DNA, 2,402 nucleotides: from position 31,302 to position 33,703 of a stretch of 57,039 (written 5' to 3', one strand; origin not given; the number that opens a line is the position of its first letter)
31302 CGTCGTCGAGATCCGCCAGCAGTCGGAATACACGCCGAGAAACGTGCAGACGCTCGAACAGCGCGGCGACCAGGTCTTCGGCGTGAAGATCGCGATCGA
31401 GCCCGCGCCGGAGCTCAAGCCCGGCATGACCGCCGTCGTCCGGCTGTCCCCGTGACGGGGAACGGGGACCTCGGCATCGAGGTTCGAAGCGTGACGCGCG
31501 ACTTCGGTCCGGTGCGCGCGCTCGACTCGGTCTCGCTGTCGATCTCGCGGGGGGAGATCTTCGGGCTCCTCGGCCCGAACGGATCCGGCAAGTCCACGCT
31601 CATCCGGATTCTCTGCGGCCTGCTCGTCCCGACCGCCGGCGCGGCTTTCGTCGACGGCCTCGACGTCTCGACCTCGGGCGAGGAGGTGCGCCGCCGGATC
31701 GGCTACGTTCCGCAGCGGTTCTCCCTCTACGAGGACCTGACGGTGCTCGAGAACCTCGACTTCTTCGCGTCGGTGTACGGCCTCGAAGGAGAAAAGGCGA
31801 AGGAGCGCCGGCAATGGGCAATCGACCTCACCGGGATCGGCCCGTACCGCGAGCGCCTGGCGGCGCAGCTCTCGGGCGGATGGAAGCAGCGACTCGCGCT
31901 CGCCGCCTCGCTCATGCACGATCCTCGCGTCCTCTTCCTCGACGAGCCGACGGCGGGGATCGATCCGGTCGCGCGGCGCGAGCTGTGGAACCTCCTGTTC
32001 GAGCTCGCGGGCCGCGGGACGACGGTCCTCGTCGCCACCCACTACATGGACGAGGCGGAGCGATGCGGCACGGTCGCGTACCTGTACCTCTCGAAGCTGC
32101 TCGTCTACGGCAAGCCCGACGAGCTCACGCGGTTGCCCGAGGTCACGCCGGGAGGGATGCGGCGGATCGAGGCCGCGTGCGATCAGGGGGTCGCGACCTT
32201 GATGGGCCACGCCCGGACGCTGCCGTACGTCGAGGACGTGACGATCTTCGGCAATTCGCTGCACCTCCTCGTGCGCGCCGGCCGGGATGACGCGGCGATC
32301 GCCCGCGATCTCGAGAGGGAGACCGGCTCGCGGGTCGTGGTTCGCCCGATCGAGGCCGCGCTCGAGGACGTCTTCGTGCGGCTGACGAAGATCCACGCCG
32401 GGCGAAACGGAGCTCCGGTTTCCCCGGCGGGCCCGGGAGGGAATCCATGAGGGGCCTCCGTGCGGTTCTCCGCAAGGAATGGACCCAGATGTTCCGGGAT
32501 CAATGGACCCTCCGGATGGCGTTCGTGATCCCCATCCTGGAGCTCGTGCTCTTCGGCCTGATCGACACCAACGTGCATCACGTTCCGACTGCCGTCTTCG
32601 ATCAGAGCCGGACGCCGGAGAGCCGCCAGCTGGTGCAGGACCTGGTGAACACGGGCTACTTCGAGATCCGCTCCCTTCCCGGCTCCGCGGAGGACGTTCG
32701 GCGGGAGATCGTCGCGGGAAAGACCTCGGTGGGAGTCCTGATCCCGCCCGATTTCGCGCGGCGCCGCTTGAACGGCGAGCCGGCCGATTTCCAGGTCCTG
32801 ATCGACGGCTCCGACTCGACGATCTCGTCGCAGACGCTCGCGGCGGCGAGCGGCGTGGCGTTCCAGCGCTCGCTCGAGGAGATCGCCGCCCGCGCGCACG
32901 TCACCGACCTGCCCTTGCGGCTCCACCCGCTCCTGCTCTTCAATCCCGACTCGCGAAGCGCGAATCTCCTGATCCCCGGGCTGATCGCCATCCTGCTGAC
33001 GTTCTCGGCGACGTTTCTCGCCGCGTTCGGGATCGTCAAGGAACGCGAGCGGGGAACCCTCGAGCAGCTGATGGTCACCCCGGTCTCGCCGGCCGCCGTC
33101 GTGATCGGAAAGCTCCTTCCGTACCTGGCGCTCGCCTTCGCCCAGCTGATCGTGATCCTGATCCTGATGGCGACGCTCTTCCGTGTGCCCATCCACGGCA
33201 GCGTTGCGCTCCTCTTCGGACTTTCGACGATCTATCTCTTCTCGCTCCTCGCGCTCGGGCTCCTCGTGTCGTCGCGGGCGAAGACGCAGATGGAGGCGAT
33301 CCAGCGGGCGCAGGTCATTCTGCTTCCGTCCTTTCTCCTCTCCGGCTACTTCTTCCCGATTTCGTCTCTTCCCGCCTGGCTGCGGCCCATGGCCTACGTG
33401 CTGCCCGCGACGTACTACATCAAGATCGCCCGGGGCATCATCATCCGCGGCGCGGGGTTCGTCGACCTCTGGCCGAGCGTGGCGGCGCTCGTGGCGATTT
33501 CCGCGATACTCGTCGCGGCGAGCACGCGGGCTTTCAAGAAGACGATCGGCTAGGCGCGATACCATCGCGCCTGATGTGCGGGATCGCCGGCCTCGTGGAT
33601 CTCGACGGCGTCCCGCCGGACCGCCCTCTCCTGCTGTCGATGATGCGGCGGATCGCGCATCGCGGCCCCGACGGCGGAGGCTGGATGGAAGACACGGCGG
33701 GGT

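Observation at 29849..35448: The array converges on, and overlaps, an AsnB-type amidotransferase that closes a TetR-HlyD-ABC-2 exporter operon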

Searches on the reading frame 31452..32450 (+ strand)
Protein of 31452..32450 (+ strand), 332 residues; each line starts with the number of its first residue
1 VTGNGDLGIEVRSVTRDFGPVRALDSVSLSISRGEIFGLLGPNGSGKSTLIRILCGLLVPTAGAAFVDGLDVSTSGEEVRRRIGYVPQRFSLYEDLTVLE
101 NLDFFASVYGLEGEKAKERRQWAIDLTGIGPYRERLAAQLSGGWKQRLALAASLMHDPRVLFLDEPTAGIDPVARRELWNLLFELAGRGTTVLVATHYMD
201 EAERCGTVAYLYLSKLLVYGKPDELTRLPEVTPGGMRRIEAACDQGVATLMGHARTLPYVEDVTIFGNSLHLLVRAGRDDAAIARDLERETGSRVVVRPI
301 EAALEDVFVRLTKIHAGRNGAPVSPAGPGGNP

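Call 7: search_protein_families(library=pfam, proteins=[window:31452-32450:+], max_evalue=0.01)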
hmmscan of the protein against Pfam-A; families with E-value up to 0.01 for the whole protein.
window:31452-32450:+ (332 aa): 7 families
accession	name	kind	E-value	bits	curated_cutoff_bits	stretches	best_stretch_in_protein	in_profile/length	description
PF00005.33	ABC_tran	-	3.5e-35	122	25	1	24-168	1-137/137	ABC transporter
PF13304.12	AAA_21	-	4.3e-15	57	27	2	133-197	231-298/304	AAA domain, putative AbiEii toxin, Type IV TA system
PF13555.12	AAA_29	-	5.8e-05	23.2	27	1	27-66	15-54/61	P-loop containing region of AAA domain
PF13191.12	AAA_16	-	0.0001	23.3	32.6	1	32-186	22-156/167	AAA ATPase domain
PF02463.25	SMC_N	-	0.0012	18.7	40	0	36-52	26-42/220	RecF/RecN/SMC N terminal domain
PF13476.12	AAA_23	-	0.0014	19.7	27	1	35-58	20-43/201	AAA domain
PF13175.12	AAA_15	-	0.0048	17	32.1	0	24-58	14-47/374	AAA ATPase domain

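Call 11: search_protein_families(library=ncbifam, proteins=[window:31452-32450:+], max_evalue=0.1)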
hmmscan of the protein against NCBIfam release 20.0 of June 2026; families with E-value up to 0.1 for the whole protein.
window:31452-32450:+ (332 aa): 199 families (the best 25 are shown)
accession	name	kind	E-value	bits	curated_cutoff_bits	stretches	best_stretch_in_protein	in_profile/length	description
TIGR01188.1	drrA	subfamily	3.8e-71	239.8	312.45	1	17-312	2-301/302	daunorubicin resistance ABC transporter, ATP-binding protein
NF033858.1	ABC2_perm_RbbA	equivalog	3.7e-68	230.3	1050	1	6-227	264-486/909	ribosome-associated ATPase/putative transporter RbbA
TIGR03522.1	GldA_ABC_ATP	equivalog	2.1e-56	191.6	402.6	1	8-310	2-299/301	gliding motility-associated ABC transporter ATP-binding subunit GldA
NF010060.0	PRK13537.1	equivalog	2.3e-55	187.7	521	1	9-313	16-309/314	nodulation factor ABC transporter ATP-binding protein NodI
NF010059.0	PRK13536.1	equivalog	4.9e-53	180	549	1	7-312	42-336/342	nodulation factor ABC transporter ATP-binding protein NodI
TIGR03864.1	PQQ_ABC_ATP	hypoth_equivalog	2.3e-50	171.2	302.25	1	9-227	2-221/236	ABC transporter, ATP-binding subunit, PQQ-dependent alcohol dehydrogenase system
TIGR01288.1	nodI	equivalog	2.7e-50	171.1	424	1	6-313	2-298/303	nodulation factor ABC transporter ATP-binding protein NodI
TIGR00968.1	3a0106s01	subfamily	7.3e-43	146.8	342.75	1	9-229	1-222/237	sulfate ABC transporter ATP-binding protein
TIGR04521.1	ECF_ATPase_2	equivalog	3.4e-42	144.4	330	1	22-225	19-232/279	energy-coupling factor transporter ATPase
TIGR01186.1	proV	subfamily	3e-41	141.7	326.6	1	19-229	4-221/363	betaine/proline/choline family ABC transporter ATP-binding protein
TIGR03265.1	PhnT2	equivalog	6.8e-40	137.4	457.7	1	9-230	5-227/353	putative 2-aminoethylphosphonate ABC transporter ATP-binding protein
TIGR02673.1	FtsE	equivalog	8.9e-40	136.6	264.85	1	9-202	2-200/214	cell division ATP-binding protein FtsE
TIGR04520.1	ECF_ATPase_1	equivalog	2e-39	135.7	315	1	15-226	7-224/269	energy-coupling factor transporter ATPase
NF007027.0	PRK09493.1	equivalog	2e-39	135.4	379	1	9-227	2-225/240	glutamine ABC transporter ATP-binding protein GlnQ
TIGR04406.1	LPS_export_lptB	equivalog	4.2e-39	134.3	240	1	11-228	4-225/239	LPS export ABC transporter ATP-binding protein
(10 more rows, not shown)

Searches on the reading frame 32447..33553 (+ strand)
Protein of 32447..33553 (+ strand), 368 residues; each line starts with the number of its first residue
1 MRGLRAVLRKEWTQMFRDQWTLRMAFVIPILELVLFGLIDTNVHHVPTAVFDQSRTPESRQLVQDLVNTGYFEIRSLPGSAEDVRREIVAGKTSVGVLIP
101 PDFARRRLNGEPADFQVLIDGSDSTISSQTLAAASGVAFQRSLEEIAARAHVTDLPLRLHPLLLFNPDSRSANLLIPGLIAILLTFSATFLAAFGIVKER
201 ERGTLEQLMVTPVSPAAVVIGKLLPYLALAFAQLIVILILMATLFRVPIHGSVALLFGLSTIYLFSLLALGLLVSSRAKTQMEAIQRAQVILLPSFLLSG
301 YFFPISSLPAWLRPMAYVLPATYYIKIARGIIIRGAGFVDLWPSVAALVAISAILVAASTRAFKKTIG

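Call 7: search_protein_families(library=pfam, proteins=[window:32447-33553:+], max_evalue=0.01)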
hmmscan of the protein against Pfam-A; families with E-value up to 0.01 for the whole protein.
window:32447-33553:+ (368 aa): 4 families
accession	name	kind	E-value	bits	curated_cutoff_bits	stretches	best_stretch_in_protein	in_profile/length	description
PF12698.13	ABC2_membrane_3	-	1.7e-54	185.7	31.6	1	21-359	3-345/347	ABC-2 family transporter protein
PF01061.29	ABC2_membrane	-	1.2e-32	113.6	26.9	1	171-332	46-210/211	ABC-2 type transporter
PF12679.13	ABC2_membrane_2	-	1.8e-17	64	27.2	1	6-365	2-280/283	ABC-2 family transporter protein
PF12730.13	ABC2_membrane_4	-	4.8e-05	23.8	27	1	180-274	56-148/179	ABC-2 family transporter protein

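Call 11: search_protein_families(library=ncbifam, proteins=[window:32447-33553:+], max_evalue=0.1)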
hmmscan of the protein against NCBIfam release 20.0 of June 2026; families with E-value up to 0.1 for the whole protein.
window:32447-33553:+ (368 aa): 11 families
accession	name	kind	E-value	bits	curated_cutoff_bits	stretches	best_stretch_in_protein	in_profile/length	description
NF033858.1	ABC2_perm_RbbA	equivalog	7.3e-64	216.1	1050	1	4-365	542-906/909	ribosome-associated ATPase/putative transporter RbbA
TIGR01247.1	drrB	subfamily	2.8e-19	69.7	223.05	1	174-358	49-231/236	daunorubicin resistance ABC transporter membrane protein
TIGR00025.1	Mtu_efflux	paralog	1.7e-13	50.7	146.9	1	171-360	37-231/238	ABC transporter efflux protein, DrrB family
NF041647.1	ABC_perm_CPBP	equivalog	5.5e-13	48.5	435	1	4-363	5-392/636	ABC transporter permease subunit/CPBP intramembrane protease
NF038293.1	permease_SagH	equivalog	4e-10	39.1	450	1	183-308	187-312/370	SagH family ABC transporter permease subunit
TIGR01248.1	drrC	subfamily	2.7e-08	34.1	165.65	1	191-329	7-146/152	daunorubicin resistance protein C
NF011648.0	PRK15066.1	subfamily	3.3e-08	33.4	225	1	173-367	61-253/257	ABC transporter permease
TIGR03861.1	phenyl_ABC_PedC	subfamily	1.8e-07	31.1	241.35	1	174-329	61-218/253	alcohol ABC transporter, permease protein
TIGR01291.1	nodJ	subfamily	0.00038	20.1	206.65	1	174-361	59-245/253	ABC-2 type transporter, NodJ family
TIGR00956.1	3a01205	subfamily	0.0016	16.1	1959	1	215-324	493-603/1394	pleiotropic drug resistance family protein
TIGR03518.1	ABC_perm_GldF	equivalog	0.0052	16.8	288.5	1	195-332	72-214/240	gliding motility-associated ABC transporter permease subunit GldF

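Call 67: find_homologous_proteins(query=window:32447-33553:+, max_evalue=1e-30)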
Query window:32447-33553:+ (368 aa): 3570 proteins with E <= 1e-30 among 8000 candidates; the best 120 are listed.
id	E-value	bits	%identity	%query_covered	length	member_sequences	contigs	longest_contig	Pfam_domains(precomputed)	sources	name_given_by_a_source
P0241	1.9e-228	775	100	100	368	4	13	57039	PF12679.14,PF01061.30,PF12698.14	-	-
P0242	3.1e-213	725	94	100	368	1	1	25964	PF12679.14,PF01061.30,PF12698.14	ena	-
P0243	1.2e-209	713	90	100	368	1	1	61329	PF12679.14,PF01061.30,PF12698.14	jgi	jgi:ABC-2 type transport system permease protein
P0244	1.9e-209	713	92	100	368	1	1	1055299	PF12679.14,PF01061.30,PF12698.14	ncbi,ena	-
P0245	6.1e-206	701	90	100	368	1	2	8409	PF12679.14,PF01061.30,PF12698.14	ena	-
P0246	9.5e-204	694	89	100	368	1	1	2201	PF12679.14,PF01061.30,PF12730.14,PF12698.14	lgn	-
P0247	2.0e-200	683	87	100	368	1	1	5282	PF12679.14,PF01061.30,PF12698.14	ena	-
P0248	5.1e-199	678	87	100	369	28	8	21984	PF12679.14,PF01061.30,PF12698.14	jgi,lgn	jgi:ABC-2 type transport system permease protein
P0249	3.2e-197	673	85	100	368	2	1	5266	PF12679.14,PF01061.30,PF12698.14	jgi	jgi:ABC-2 type transport system permease protein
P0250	8.4e-195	665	85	100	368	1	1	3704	PF12679.14,PF01061.30,PF12698.14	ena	-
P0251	3.2e-193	659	85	100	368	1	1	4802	PF12679.14,PF01061.30,PF12698.14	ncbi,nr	ncbi:MAG TPA: ABC transporter permease [Thermoanaerobaculia bacterium]|nr:ABC transporter permease [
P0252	1.4e-191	654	88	96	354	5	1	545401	PF12679.14,PF01061.30,PF12698.14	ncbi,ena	-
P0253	1.9e-191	654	89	96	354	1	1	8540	PF12679.14,PF01061.30,PF12698.14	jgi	-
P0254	3.5e-189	646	82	100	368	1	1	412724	PF12679.14,PF01061.30,PF12698.14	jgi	jgi:ABC-2 type transport system permease protein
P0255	8.5e-189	645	86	96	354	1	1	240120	PF12679.14,PF01061.30,PF12698.14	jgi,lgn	jgi:ABC-2 type transport system permease protein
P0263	3.1e-159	548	73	100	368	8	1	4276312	PF12679.14,PF01061.30,PF12730.14,PF12698.14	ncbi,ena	-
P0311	2.2e-153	528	71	100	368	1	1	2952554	PF12679.14,PF01061.30,PF12730.14,PF12698.14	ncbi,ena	-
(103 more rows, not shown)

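Call 68: find_encoding_contigs(protein=P0263, flank=8000, max_places=1)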
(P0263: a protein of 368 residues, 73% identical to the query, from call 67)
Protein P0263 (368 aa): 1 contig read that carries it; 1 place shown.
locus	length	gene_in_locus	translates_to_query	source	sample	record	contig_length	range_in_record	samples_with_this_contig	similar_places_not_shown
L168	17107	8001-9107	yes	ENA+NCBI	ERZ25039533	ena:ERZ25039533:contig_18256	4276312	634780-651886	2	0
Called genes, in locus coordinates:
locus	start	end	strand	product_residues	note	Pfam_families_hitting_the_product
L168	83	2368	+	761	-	PF03176:MMPL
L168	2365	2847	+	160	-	PF08332:CaMKII_AD (weak), PF13474:SnoaL_3, PF14534:DUF4440, PF12680:SnoaL_2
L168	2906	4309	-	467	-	PF00772:DnaB, PF03796:DnaB_C, PF13481:AAA_25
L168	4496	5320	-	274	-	PF02811:PHP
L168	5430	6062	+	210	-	PF00440:TetR_N, PF14246:TetR_C_7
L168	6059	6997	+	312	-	PF25919:BSH_CusB (faint), PF00364:Biotin_lipoyl (faint), PF25917:BSH_RND, PF25973:BSH_CzcB (faint), PF25984:BSH_YknX (weak), PF25881:HH_YBHG (weak), PF25954:Beta-barrel_RND_2 (weak)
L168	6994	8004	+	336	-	PF00005:ABC_tran, PF13304:AAA_21 (weak)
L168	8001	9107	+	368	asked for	PF12679:ABC2_membrane_2, PF12698:ABC2_membrane_3, PF01061:ABC2_membrane, PF12730:ABC2_membrane_4 (weak)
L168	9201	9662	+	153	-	PF08534:Redoxin, PF00578:AhpC-TSA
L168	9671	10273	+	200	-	PF01227:GTP_cyclohydroI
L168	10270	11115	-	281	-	PF01497:Peripla_BP_2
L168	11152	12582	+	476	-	PF00004:AAA, PF17862:AAA_lid_3 (weak)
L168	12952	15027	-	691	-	PF00930:DPPIV_N (faint), PF25174:Beta-prop_THOC3 (faint), PF26550:Tricorn_2nd, PF19283:APEH_N (faint), PF26549:Tricorn_N, PF07676:PD40, PF26549:Tricorn_N, PF00326:Peptidase_S9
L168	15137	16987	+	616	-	PF01558:POR, PF01855:POR_N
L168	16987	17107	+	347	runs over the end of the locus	PF02775:TPP_enzyme_C, PF12367:PFO_beta_C (faint)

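Call 69: find_encoding_contigs(protein=P0311, flank=8000, max_places=1)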
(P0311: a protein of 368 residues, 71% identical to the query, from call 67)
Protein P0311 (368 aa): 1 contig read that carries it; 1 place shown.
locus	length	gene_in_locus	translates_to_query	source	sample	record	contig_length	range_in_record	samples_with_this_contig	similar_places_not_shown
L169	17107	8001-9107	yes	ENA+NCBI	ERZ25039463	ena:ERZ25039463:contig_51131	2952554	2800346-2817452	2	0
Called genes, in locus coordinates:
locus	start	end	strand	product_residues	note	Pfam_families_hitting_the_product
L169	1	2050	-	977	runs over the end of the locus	PF01839:FG-GAP (faint), PF13517:FG-GAP_3, PF13927:Ig_3 (faint), PF00395:SLH (weak)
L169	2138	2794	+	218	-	PF04307:YdjM (weak)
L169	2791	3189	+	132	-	PF20791:Acyl-ACP_TE_C (weak), PF13279:4HBT_2, PF03061:4HBT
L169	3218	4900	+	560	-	PF00144:Beta-lactamase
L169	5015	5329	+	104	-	PF07238:PilZ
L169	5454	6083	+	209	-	PF00440:TetR_N, PF14246:TetR_C_7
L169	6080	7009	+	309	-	PF25919:BSH_CusB (faint), PF00364:Biotin_lipoyl (faint), PF25917:BSH_RND (faint), PF25984:BSH_YknX (faint), PF25954:Beta-barrel_RND_2, PF25990:Beta-barrel_YknX (weak)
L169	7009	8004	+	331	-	PF00005:ABC_tran, PF13304:AAA_21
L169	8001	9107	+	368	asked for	PF12679:ABC2_membrane_2, PF12698:ABC2_membrane_3, PF01061:ABC2_membrane, PF12730:ABC2_membrane_4 (weak)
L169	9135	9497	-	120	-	-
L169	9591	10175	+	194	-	PF03352:Adenine_glyco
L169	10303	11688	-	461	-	PF00675:Peptidase_M16, PF05193:Peptidase_M16_C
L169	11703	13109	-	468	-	PF00675:Peptidase_M16, PF05193:Peptidase_M16_C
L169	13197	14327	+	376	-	PF00561:Abhydrolase_1, PF12146:Hydrolase_4 (weak), PF20408:Abhydrolase_11 (faint)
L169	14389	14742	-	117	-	-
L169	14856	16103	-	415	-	PF00483:NTP_transferase, PF12804:NTP_transf_3 (weak), PF00132:Hexapep (faint), PF24894:Hexapep_GlmU, PF25084:LbH_EIF2B, PF25247:LbH_GLGC (faint), PF25087:GMPPB_C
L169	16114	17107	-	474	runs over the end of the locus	PF08323:Glyco_transf_5, PF13439:Glyco_transf_4, PF13579:Glyco_trans_4_4, PF00534:Glycos_transf_1, PF13692:Glyco_trans_1_4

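Call 70: find_encoding_contigs(protein=P0254, flank=8000, max_places=1)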
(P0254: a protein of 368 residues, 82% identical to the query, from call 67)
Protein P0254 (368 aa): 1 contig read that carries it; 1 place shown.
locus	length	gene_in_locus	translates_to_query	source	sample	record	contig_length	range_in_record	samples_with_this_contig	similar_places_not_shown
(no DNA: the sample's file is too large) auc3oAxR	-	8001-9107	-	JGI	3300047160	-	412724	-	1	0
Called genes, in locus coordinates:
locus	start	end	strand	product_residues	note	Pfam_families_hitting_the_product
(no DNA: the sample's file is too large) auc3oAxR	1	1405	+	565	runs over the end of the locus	PF03571:Peptidase_M49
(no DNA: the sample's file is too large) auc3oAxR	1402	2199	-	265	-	PF01063:Aminotran_4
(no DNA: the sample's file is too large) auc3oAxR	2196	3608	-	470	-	PF04715: (weak), PF00425:Chorismate_bind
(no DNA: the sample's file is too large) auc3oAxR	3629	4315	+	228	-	PF00535:Glycos_transf_2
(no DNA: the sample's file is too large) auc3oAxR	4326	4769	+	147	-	PF13279:4HBT_2, PF03061:4HBT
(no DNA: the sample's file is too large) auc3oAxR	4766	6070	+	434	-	PF05977:MFS_3, PF07690:MFS_1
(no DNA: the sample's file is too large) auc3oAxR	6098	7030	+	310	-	PF25919:BSH_CusB (faint), PF00364:Biotin_lipoyl (faint), PF25917:BSH_RND (weak), PF25973:BSH_CzcB, PF25984:BSH_YknX (weak), PF25881:HH_YBHG, PF25954:Beta-barrel_RND_2, PF25990:Beta-barrel_YknX (weak)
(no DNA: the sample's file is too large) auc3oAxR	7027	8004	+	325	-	PF00005:ABC_tran, PF13304:AAA_21 (weak)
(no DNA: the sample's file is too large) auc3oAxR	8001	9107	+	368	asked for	PF12679:ABC2_membrane_2, PF12698:ABC2_membrane_3, PF01061:ABC2_membrane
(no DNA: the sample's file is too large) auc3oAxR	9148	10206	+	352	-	PF00108:Thiolase_N (weak), PF08545:ACP_syn_III, PF08541:ACP_syn_III_C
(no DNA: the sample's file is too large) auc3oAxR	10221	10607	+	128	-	PF04343:DUF488, PF22751:DUF488-N3a, PF22752:DUF488-N3i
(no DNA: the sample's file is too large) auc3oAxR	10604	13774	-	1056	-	PF00873:ACR_tran, PF03176:MMPL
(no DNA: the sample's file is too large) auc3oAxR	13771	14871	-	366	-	PF25917:BSH_RND, PF25876:HH_MFP_RND, PF25944:Beta-barrel_RND, PF25967:RND-MFP_C, PF25975:CzcB_C (weak), PF25989:YknX_C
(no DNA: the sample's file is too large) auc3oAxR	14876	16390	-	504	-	PF02321:OEP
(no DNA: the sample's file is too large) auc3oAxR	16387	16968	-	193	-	PF00440:TetR_N, PF17932:TetR_C_24, PF17938:TetR_C_29 (weak)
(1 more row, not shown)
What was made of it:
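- On TetR-regulated HlyD + ABC-2 efflux cassette (YbhGFSR / RbbA-YhiI type): The same four-gene unit is found on its own in L168, L169 and a 412-kb contig (calls 68-70).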
